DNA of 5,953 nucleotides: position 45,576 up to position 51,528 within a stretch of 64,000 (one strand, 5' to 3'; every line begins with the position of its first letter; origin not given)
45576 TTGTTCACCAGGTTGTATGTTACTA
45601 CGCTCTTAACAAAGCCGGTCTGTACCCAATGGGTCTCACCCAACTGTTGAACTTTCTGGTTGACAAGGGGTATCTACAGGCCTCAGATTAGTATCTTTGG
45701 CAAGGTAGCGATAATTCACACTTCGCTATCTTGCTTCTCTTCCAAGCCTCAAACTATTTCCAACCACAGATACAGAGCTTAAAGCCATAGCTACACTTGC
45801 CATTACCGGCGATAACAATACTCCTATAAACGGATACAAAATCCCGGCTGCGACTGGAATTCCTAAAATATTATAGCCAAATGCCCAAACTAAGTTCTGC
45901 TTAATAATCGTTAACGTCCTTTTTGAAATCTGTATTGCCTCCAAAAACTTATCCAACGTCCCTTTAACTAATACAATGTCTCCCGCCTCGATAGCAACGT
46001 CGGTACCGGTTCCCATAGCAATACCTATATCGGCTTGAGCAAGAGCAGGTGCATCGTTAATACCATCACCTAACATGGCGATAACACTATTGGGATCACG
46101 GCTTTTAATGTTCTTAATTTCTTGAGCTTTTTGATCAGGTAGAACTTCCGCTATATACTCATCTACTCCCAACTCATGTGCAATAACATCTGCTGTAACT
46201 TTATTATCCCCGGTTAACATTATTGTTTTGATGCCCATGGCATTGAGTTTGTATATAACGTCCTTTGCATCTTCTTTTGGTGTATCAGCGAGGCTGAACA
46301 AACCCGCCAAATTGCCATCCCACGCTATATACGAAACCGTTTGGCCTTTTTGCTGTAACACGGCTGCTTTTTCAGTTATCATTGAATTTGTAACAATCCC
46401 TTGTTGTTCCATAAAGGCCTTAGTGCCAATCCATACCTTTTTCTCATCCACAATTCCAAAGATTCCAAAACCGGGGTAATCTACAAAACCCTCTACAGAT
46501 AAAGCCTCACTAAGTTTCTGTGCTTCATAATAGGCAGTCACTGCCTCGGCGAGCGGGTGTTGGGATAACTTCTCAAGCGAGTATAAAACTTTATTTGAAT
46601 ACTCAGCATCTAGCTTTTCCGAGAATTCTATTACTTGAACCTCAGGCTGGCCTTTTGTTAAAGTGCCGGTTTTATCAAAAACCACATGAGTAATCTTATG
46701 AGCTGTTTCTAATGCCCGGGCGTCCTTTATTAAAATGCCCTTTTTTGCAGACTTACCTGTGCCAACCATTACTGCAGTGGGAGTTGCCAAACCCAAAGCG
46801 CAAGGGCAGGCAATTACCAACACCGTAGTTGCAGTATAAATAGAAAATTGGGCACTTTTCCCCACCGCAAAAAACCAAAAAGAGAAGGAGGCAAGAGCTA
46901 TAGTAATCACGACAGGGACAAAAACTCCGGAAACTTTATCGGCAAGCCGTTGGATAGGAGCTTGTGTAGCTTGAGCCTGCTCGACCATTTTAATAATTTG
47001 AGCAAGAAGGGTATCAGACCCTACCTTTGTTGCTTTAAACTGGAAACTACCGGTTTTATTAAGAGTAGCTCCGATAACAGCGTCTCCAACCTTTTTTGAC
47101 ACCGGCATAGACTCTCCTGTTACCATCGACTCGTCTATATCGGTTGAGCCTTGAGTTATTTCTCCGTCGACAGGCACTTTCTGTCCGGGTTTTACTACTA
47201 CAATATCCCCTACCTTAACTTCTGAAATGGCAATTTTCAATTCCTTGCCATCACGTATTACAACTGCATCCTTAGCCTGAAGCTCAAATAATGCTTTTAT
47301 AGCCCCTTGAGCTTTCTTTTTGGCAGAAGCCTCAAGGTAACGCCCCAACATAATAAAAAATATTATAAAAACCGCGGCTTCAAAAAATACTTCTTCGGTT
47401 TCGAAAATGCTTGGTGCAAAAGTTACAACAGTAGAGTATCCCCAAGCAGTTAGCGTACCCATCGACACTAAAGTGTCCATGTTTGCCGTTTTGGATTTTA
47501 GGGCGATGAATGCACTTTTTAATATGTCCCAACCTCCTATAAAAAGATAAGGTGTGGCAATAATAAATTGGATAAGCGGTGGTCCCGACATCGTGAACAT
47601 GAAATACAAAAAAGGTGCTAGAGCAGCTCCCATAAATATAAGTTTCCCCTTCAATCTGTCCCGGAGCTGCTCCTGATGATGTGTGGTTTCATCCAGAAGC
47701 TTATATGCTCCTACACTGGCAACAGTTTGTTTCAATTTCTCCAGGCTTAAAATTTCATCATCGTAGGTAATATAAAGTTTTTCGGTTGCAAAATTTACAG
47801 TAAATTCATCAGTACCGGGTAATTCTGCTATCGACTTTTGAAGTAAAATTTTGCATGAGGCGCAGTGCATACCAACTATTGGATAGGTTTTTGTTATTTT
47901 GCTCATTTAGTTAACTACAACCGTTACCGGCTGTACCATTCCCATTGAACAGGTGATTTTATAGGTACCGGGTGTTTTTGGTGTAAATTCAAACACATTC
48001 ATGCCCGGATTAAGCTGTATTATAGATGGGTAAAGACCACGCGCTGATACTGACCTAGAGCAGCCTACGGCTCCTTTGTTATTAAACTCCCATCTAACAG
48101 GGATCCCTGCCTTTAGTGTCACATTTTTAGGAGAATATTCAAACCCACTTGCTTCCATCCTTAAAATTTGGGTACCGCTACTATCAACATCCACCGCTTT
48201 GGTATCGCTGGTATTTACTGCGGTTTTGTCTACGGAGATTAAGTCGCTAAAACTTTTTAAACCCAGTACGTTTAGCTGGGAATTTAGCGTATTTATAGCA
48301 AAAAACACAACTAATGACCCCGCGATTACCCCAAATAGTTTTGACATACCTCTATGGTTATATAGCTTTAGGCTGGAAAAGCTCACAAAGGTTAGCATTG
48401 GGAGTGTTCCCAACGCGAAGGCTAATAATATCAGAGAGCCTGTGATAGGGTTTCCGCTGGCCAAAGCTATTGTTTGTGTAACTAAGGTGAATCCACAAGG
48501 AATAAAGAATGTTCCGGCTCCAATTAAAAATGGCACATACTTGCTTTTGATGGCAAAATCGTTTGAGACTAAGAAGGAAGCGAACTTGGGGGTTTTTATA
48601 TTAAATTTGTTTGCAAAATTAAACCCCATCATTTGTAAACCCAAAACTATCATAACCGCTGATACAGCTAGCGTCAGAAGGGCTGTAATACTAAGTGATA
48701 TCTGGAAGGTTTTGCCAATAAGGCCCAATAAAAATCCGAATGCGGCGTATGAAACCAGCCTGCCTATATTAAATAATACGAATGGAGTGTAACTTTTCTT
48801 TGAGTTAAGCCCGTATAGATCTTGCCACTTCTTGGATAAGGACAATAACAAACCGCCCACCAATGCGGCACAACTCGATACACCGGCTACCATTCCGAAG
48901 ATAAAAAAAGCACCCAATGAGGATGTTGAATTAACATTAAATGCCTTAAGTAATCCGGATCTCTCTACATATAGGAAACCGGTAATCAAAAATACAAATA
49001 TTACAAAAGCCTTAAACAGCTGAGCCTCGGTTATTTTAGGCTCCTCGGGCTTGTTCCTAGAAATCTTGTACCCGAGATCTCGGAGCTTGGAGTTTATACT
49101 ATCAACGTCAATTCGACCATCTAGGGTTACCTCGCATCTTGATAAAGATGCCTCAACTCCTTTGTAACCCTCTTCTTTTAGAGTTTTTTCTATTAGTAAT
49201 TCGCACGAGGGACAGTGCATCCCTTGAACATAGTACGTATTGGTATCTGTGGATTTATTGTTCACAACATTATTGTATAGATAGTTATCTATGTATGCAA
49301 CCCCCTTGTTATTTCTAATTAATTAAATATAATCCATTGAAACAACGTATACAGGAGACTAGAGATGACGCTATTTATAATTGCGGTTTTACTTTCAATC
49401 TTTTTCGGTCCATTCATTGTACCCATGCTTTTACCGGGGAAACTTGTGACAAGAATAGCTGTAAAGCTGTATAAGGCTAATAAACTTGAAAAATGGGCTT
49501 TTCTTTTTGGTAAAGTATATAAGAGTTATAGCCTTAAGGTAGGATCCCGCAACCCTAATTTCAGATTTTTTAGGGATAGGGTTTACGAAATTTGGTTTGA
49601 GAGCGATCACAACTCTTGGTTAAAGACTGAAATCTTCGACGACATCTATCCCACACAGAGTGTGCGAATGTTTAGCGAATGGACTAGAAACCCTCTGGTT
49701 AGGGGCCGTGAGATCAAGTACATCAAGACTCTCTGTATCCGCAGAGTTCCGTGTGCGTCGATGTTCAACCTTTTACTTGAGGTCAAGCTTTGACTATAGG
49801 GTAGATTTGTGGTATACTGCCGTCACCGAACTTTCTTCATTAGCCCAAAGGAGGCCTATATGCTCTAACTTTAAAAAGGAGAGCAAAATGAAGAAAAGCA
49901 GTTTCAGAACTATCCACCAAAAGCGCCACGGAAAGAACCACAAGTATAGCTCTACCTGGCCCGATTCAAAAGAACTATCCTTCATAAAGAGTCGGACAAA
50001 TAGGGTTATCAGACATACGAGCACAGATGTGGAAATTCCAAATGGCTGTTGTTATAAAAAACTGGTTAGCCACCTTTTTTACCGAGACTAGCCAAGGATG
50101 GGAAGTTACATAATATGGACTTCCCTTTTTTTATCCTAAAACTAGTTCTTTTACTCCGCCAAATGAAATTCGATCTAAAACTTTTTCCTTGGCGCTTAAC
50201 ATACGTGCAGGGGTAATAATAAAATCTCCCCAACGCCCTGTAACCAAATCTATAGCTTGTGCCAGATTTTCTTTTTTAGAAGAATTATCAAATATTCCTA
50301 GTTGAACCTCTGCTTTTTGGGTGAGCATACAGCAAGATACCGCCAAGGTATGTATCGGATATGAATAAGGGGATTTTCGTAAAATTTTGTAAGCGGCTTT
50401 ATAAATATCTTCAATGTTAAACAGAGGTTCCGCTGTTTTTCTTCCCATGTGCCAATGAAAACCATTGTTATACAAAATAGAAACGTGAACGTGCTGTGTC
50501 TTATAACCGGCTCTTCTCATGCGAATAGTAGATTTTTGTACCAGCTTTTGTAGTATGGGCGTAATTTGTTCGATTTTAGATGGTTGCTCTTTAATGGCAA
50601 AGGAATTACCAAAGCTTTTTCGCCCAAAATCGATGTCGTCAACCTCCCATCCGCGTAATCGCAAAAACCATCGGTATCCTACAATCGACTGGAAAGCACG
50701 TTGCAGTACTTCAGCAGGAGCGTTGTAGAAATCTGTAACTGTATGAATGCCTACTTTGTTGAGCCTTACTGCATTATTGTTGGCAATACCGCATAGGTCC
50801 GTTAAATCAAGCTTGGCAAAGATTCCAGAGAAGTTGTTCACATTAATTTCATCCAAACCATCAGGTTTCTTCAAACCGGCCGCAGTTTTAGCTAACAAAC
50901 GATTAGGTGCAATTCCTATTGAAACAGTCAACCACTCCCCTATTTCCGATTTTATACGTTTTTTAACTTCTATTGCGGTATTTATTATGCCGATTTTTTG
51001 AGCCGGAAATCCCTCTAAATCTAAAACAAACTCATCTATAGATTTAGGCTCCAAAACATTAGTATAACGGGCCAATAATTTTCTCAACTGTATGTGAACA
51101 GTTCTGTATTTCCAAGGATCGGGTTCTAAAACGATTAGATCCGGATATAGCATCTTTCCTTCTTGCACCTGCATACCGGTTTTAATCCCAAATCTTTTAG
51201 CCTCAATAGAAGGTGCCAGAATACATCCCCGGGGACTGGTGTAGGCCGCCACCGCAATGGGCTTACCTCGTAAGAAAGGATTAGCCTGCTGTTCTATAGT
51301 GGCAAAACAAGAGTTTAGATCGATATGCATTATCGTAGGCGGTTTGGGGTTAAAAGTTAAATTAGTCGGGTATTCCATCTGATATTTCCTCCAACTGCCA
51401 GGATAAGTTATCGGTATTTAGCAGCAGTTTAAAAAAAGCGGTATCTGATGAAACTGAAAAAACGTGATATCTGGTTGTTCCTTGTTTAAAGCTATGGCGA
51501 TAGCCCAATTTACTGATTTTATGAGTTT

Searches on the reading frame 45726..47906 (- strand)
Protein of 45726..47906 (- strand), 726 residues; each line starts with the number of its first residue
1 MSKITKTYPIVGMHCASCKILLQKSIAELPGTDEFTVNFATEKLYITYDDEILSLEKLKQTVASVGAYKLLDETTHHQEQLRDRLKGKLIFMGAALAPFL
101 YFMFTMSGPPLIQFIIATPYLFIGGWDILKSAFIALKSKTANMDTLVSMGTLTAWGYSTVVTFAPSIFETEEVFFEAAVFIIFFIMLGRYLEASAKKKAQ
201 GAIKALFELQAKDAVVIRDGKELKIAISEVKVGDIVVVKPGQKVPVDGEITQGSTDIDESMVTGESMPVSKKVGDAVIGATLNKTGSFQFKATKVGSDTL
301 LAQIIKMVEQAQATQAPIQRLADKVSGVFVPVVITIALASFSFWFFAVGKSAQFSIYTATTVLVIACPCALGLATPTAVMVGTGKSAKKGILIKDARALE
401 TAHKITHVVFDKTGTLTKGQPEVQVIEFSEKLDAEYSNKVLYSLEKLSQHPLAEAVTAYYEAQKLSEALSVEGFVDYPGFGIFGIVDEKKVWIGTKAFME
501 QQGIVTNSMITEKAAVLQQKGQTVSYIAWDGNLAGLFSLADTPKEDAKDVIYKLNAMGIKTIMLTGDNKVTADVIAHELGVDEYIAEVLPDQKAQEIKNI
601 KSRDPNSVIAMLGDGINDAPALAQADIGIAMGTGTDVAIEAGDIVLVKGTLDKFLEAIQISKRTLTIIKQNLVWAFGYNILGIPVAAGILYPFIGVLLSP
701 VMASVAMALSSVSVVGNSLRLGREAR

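Call 70: search_protein_families(library=pfam, proteins=[window:45726-47906:-], max_evalue=0.000001)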
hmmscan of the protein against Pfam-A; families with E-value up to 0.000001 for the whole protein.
window:45726-47906:- (726 aa): 3 families
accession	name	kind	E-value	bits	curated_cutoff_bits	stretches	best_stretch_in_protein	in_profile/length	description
PF00122.25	E1-E2_ATPase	-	8.7e-60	201.8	28.1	1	208-389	1-181/181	E1-E2 ATPase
PF00702.32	Hydrolase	-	2.9e-32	113.1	26.4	1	406-626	2-191/191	haloacid dehalogenase-like hydrolase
PF00403.32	HMA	-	7.8e-13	49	24.8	1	7-64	1-58/62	Heavy-metal-associated domain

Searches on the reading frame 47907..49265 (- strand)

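Call 70: search_protein_families(library=pfam, proteins=[window:47907-49265:-], max_evalue=0.000001)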
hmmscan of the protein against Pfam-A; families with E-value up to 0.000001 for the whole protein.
window:47907-49265:- (452 aa): 2 families
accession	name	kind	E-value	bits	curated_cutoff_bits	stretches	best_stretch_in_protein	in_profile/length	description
PF13386.12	DsbD_2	-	7e-28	98.3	24.9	1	119-323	1-197/199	Cytochrome C biogenesis protein transmembrane region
PF00403.32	HMA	-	4.3e-07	30.6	24.8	1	10-67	1-62/62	Heavy-metal-associated domain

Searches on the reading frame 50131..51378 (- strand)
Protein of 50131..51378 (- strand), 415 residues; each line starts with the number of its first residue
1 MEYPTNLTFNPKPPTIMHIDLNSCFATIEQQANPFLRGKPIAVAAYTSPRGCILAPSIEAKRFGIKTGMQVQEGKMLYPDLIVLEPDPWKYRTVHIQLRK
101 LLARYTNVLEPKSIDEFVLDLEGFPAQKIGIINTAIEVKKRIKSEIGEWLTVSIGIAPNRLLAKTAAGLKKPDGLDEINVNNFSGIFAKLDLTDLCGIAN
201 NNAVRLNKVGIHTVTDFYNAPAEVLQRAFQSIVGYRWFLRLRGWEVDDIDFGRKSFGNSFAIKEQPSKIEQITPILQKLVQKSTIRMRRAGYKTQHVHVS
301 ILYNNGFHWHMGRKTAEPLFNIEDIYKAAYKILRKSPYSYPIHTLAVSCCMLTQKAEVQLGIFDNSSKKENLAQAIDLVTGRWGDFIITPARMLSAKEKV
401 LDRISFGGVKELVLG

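Call 70: search_protein_families(library=pfam, proteins=[window:50131-51378:-], max_evalue=0.000001)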
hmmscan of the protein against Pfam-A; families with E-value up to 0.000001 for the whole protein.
window:50131-51378:- (415 aa): 2 families
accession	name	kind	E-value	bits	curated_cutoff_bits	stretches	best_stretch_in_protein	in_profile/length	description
PF00817.25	IMS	-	2.2e-34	118.9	23.2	1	19-167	1-147/148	impB/mucB/samB family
PF11799.13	IMS_C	-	6.1e-10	39.9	20.7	1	253-360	1-107/109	impB/mucB/samB family C-terminal domain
